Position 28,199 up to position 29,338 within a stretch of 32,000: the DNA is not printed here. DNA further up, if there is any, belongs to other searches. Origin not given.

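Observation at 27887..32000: Unexplained gcvH-like / Grx-fused radical-SAM-like / cytoplasmic ASST-like / lpd cluster: candidate lipoyl-dependent thiol-redox (or sulfur-relay) module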

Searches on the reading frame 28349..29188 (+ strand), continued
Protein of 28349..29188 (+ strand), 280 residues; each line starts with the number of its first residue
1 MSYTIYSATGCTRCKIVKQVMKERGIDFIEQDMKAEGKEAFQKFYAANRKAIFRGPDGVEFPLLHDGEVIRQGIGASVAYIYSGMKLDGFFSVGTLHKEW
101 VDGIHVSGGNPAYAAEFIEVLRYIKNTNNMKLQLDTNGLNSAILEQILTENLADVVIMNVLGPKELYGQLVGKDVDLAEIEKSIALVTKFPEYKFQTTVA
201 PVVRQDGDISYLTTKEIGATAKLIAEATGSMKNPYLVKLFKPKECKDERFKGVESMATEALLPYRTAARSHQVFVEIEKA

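Call 46: search_protein_families(library=pfam, proteins=[L067:2618-4120:+, L069:5544-6494:+, L014:9028-9741:-, L050:4060-4797:-, L057:6114-8003:+, L043:650-1714:+, L076:6457-6948:+, L006:8126-9535:+, L082:6992-7843:+, L082:6304-6996:+], max_evalue=0.00001)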
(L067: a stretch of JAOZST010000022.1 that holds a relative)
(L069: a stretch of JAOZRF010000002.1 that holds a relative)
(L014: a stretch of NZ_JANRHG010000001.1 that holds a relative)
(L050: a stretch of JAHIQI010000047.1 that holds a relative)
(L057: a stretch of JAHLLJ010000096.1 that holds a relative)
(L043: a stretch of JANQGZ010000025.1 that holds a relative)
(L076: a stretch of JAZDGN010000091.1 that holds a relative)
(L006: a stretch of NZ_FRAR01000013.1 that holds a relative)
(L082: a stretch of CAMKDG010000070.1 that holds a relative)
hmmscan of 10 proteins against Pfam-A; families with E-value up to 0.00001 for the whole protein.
L067:2618-4120:+ (501 aa): 1 family
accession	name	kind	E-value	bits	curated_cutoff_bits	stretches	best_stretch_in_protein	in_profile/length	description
PF01970.21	TctA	-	4.7e-127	424.6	28.9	1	20-439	1-422/423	Tripartite tricarboxylate transporter TctA family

L069:5544-6494:+ (317 aa): 1 family
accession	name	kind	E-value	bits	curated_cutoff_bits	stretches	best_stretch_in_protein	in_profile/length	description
PF03401.19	TctC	-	1.1e-41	143.7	27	1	51-313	4-272/274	Tripartite tricarboxylate transporter family receptor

L014:9028-9741:- (237 aa): 2 families
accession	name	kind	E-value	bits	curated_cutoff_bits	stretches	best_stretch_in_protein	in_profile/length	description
PF00027.35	cNMP_binding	-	4.8e-15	55.7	27.5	1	43-127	3-87/89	Cyclic nucleotide-binding domain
PF13545.12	HTH_Crp_2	-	9.4e-14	51.6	27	1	160-233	1-70/70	Crp-like helix-turn-helix domain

L050:4060-4797:- (245 aa): 2 families
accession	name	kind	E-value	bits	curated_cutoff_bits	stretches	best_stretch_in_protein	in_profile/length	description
PF07729.17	FCD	-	9.8e-20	71.7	24.3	1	102-220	2-124/125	FCD domain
PF00392.27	GntR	-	2e-18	66.3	27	1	11-69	1-59/64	Bacterial regulatory proteins, gntR family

L057:6114-8003:+ (630 aa): 2 families
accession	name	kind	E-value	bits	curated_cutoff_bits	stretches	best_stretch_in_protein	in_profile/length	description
PF06808.19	DctM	-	2.2e-101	340.1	23.8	1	210-621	3-413/413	Tripartite ATP-independent periplasmic transporter, DctM component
PF04290.18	DctQ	-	5e-21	75.4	28.3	1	32-160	1-128/132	Tripartite ATP-independent periplasmic transporters, DctQ component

L043:650-1714:+ (355 aa): 1 family
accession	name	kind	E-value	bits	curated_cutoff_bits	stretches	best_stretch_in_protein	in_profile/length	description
PF03480.18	DctP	-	3.8e-25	89.2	23.4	1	58-324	14-277/286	Bacterial extracellular solute-binding protein, family 7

L076:6457-6948:+ (164 aa): 1 family
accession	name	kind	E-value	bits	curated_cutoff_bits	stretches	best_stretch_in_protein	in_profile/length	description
PF07331.16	TctB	-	5e-11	43.3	29.1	1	18-154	6-137/137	Tripartite tricarboxylate transporter TctB family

L006:8126-9535:+ (470 aa): 2 families
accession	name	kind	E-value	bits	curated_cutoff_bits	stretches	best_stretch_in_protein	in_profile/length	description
PF00939.25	Na_sulph_symp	-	3.1e-26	92.9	27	1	17-469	7-471/472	Sodium:sulfate symporter transmembrane region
PF03600.22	CitMHS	-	1.6e-23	83.8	31.9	1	48-410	1-334/336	Citrate transporter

L082:6992-7843:+ (284 aa): 1 family
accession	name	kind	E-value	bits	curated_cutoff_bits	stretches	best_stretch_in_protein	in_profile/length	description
PF04055.27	Radical_SAM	-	1.6e-21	77.6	29.5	1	56-215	2-165/166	Radical SAM superfamily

L082:6304-6996:+ (231 aa): 1 family
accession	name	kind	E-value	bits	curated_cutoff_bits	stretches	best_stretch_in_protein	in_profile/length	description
PF21948.1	LplA-B_cat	-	1.6e-52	178.8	27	1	12-205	1-199/200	Lipoyl protein ligase A/B catalytic domain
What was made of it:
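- A complete NADH-linked relay with its own lipoylation genes (lipB, lipA; call 46) is heavy equipment for housekeeping in the already reducing cytoplasm of strict anaerobes.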

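Call 64: search_protein_representatives(alignment_id=A1)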
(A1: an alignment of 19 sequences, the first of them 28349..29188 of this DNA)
Query: 19 sequences, 279 profile positions. Proteins with E-value up to 0.001 (for the whole library): 2396; up to 1e-10: 660; up to 1e-30: 82. The best 150 are listed.
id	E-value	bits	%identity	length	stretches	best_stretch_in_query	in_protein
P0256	1.2e-109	382.3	-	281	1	1-279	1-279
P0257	1.3e-102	359.2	-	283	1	1-276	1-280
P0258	5.2e-100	350.7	-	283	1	1-278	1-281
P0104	3.6e-99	348.0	-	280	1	1-278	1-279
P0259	5.3e-99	347.4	-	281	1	1-278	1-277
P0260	6.6e-93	327.4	-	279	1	1-278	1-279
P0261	1.2e-86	306.9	-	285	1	1-277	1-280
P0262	6.4e-86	304.5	-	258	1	1-278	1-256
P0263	1.1e-85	303.7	-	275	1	1-278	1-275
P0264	3.7e-84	298.7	-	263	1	1-278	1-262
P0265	1.0e-81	290.7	-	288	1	3-277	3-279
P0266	1.7e-79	283.5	-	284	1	1-278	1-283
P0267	1.1e-76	274.2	-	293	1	1-277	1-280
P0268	4.3e-75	269.0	-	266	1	1-277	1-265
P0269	1.1e-74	267.7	-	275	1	1-277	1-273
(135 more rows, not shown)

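Call 69: search_protein_families(library=pfam, proteins=[L011:6343-8232:+, L011:8372-8689:+, L011:8706-9914:+, L011:9992-10828:+, L048:3449-3850:+], max_evalue=0.001)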
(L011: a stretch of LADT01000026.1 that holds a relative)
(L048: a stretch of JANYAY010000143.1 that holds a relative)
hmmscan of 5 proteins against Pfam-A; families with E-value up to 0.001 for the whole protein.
L011:6343-8232:+ (630 aa): 3 families
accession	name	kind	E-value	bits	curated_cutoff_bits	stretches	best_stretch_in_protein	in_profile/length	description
PF05935.17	Arylsulfotrans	-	3e-104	349.5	24.2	1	131-491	6-374/374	Arylsulfotransferase (ASST)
PF17425.8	Arylsulfotran_N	-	3.5e-21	75.5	24.2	1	40-119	1-85/88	Arylsulfotransferase Ig-like domain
PF14269.12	Arylsulfotran_2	-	6.6e-09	36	27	1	242-440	92-284/301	Arylsulfotransferase (ASST)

L011:8372-8689:+ (106 aa): 7 families
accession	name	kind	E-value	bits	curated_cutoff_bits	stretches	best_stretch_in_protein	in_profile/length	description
PF00085.26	Thioredoxin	-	3.5e-16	59.5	23.5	1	5-103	4-102/103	Thioredoxin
PF05768.20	Glrx-like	-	2.4e-08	34.6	26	1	23-99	2-73/77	Glutaredoxin-like domain (DUF836)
PF04756.19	OST3_OST6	-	8.6e-08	32.4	27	1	27-82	42-104/294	OST3 / OST6 family, transporter family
PF13098.12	Thioredoxin_2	-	8.2e-06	26.6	27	1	18-98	4-100/104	Thioredoxin-like domain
PF07449.17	HyaE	-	0.00015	22.2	22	1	4-91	12-101/108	Hydrogenase-1 expression protein HyaE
PF13848.12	Thioredoxin_6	-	0.00016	22.1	27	1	13-104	88-180/184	Thioredoxin-like domain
PF11009.14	BrxC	-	0.00073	19.8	24.2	0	9-84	7-87/102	Monothiol bacilliredoxin BrxC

L011:8706-9914:+ (403 aa): 13 families
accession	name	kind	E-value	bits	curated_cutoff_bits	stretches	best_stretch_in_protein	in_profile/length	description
PF07992.20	Pyr_redox_2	-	5.6e-49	167.6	26.1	1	4-294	1-291/291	Pyridine nucleotide-disulphide oxidoreductase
PF13738.12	Pyr_redox_3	-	2.2e-24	86.7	30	2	78-277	101-305/305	Pyridine nucleotide-disulphide oxidoreductase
PF00070.33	Pyr_redox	-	2e-12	47.9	22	1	146-219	2-80/82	Pyridine nucleotide-disulphide oxidoreductase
PF01266.30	DAO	-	5.4e-09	36.5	27.9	0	5-40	1-36/353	FAD dependent oxidoreductase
PF13450.12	NAD_binding_8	-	1.6e-07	32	21.9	1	8-71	1-63/68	NAD(P)-binding Rossmann-like domain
PF00890.30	FAD_binding_2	-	1.7e-06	28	20.4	1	5-39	1-36/414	FAD binding domain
PF00085.26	Thioredoxin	-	5.1e-06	26.9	23.5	1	309-399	8-99/103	Thioredoxin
PF12831.13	FAD_oxidored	-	6.2e-06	26.2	27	1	5-41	1-38/416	FAD dependent oxidoreductase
PF01946.23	Thi4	-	1.1e-05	25.3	26.2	0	4-39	18-55/235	Thi4 family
PF01134.28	GIDA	-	1.3e-05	24.9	22.1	0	5-49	1-37/391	Glucose inhibited division protein A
PF13434.12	Lys_Orn_oxgnase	-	0.00017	21.3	21.3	0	94-162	139-207/339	L-lysine 6-monooxygenase/L-ornithine 5-monooxygenase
PF13454.12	NAD_binding_9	-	0.00025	21.5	21.8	0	68-112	110-154/155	FAD-NAD(P)-binding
PF03486.20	HI0933_like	-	0.0003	20.8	50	0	5-36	2-33/244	HI0933-like protein Rossmann domain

L011:9992-10828:+ (279 aa): 1 family
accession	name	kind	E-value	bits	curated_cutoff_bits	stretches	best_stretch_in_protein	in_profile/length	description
PF00462.30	Glutaredoxin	-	0.00039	21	22.9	0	3-40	1-40/60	Glutaredoxin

L048:3449-3850:+ (134 aa): 1 family
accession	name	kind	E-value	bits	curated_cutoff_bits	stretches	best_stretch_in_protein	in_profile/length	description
PF03992.22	ABM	-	3.5e-09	37.1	23.1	1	8-81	1-75/78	Antibiotic biosynthesis monooxygenase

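Call 70: search_protein_families(library=ncbifam, proteins=[L011:6343-8232:+, L011:8372-8689:+, L011:8706-9914:+], max_evalue=0.001)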
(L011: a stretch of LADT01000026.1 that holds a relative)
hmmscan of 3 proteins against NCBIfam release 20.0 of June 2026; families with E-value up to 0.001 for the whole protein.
L011:6343-8232:+ (630 aa): 0 families

L011:8372-8689:+ (106 aa): 10 families
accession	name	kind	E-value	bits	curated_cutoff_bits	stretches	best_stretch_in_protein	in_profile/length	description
TIGR01068.1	thioredoxin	equivalog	9.3e-15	54.6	96.8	1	7-104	2-99/101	thioredoxin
NF047697.1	ThioredTrxAClost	equivalog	7.7e-14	51.7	140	1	5-104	3-103/105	thioredoxin TrxA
NF006898.0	PRK09381.1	equivalog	9.7e-11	42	138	1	7-96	9-98/109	thioredoxin TrxA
NF008229.0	PRK10996.1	equivalog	2.9e-10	40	125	1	10-96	44-129/141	thioredoxin TrxC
TIGR01126.1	pdi_dom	equivalog_domain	1.1e-09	38.5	107.2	1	8-103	3-102/105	protein disulfide-isomerase domain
TIGR01130.1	ER_PDI_fam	subfamily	3.9e-06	26.7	344.25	1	3-99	3-101/476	protein disulfide-isomerase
TIGR02187.2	PDO_seleno_TRX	equivalog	2.6e-05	23.7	185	1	19-82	17-80/209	protein disulfide oxidoreductase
TIGR00411.1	redox_disulf_1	equivalog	9.3e-05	22.4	92.75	1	25-87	5-67/82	MJ0307 family thioredoxin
NF008401.0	PRK11200.1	equivalog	0.0003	20.9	84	1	22-67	2-50/87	GrxA family glutaredoxin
TIGR04019.1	B_thiol_YtxJ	hypoth_equivalog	0.00034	20.5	77.25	1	9-83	7-87/105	bacillithiol system redox-active protein YtxJ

L011:8706-9914:+ (403 aa): 78 families (the best 25 are shown)
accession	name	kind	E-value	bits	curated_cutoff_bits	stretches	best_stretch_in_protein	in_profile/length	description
TIGR01292.1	TRX_reduct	equivalog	1.9e-103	345.4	343.45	1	4-305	1-300/300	thioredoxin-disulfide reductase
TIGR03143.1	AhpF_homolog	hypoth_equivalog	2.9e-101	339.8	687.65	1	4-310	5-313/555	putative alkyl hydroperoxide reductase F subunit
TIGR03140.1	AhpF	equivalog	9.5e-67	225.7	502.9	1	2-303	211-510/515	alkyl hydroperoxide reductase subunit F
NF007614.0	PRK10262.1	equivalog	8e-52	176.3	644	1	6-310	9-319/321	thioredoxin-disulfide reductase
TIGR01350.1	lipoamide_DH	equivalog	2.8e-29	102.1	408.8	2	92-315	120-341/461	dihydrolipoyl dehydrogenase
TIGR04018.1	Bthiol_YpdA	hypoth_equivalog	5.6e-26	91.1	339.9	2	80-277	92-286/316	YpdA family putative bacillithiol disulfide reductase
TIGR02053.1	MerA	equivalog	1.6e-21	76.9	454.45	1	87-301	113-328/465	mercury(II) reductase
NF004947.0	PRK06292.2-5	equivalog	1.2e-19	70.6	592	1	98-286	127-316/474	dihydrolipoyl dehydrogenase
NF005883.0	PRK07845.1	equivalog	4.2e-19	68.8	479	2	94-286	127-321/466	NAD(P)H-quinone dehydrogenase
NF004776.0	PRK06116.1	equivalog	8.6e-19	67.8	480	1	86-281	116-306/450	glutathione-disulfide reductase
NF004944.0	PRK06292.2-2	equivalog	3.9e-18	65.3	619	1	90-284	119-310/460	dihydrolipoyl dehydrogenase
NF004945.0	PRK06292.2-3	equivalog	7.9e-18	64.6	494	1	89-282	117-307/457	dihydrolipoyl dehydrogenase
TIGR01421.1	gluta_reduc_1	equivalog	1.2e-17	64.3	556.15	1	89-292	117-318/450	glutathione-disulfide reductase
NF003585.0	PRK05249.1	equivalog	1.2e-17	63.7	465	2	94-278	130-311/464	Si-specific NAD(P)(+) transhydrogenase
NF004943.0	PRK06292.2-1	equivalog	2.9e-16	59.3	432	1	65-281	90-309/456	dihydrolipoyl dehydrogenase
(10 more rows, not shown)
